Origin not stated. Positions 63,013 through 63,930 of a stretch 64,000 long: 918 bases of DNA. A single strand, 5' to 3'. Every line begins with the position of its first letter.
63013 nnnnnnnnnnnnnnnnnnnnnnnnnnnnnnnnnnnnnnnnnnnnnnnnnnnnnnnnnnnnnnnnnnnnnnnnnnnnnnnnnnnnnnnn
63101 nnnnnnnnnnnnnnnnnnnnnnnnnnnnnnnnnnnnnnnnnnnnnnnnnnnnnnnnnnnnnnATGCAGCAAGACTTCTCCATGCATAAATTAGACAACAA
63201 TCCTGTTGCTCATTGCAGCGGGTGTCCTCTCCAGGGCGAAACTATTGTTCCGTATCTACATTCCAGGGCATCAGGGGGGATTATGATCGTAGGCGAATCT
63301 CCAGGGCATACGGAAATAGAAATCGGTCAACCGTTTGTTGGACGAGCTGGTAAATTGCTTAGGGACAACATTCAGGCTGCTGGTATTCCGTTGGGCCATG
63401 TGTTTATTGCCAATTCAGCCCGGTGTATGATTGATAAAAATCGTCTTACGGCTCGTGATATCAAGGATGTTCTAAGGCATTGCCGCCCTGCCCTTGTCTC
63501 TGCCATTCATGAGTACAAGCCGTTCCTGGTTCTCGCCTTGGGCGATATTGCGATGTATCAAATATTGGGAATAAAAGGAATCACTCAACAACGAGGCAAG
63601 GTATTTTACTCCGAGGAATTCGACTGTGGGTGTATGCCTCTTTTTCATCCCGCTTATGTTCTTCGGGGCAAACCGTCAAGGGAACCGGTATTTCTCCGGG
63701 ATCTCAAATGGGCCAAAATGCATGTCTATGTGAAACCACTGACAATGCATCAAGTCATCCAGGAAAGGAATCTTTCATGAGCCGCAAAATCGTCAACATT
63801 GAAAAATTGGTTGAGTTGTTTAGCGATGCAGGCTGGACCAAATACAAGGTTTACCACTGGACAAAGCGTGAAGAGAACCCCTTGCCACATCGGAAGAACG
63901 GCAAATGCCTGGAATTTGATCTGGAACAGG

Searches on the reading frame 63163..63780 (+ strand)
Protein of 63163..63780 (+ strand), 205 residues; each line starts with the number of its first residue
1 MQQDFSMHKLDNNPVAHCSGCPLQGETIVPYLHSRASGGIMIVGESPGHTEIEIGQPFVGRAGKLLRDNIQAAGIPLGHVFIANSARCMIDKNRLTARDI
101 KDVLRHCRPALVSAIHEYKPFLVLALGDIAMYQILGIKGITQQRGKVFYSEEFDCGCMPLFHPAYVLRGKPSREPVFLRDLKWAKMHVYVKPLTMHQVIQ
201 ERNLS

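Call 26: search_protein_families(library=pfam, proteins=[window:63163-63780:+], max_evalue=0.001)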
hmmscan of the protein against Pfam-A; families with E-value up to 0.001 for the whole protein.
window:63163-63780:+ (205 aa): 1 family
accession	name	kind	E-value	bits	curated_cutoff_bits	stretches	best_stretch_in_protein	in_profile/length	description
PF03167.25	UDG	-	7.7e-22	78.3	24.3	1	39-174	9-129/141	Uracil DNA glycosylase superfamily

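Call 36: find_encoding_contigs(protein=window:63163-63780:+, flank=10000, max_places=3)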
Protein window:63163-63780:+ (205 aa): 1 contig read that carries it; 1 place shown.
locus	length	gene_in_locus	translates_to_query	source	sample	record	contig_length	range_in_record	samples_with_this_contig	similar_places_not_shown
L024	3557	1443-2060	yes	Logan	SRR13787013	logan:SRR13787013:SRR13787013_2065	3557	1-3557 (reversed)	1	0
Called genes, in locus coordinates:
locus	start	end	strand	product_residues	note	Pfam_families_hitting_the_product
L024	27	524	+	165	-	-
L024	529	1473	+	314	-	PF07884:VKOR (weak)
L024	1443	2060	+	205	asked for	PF03167:UDG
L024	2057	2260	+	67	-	-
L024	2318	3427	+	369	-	PF00589:Phage_integrase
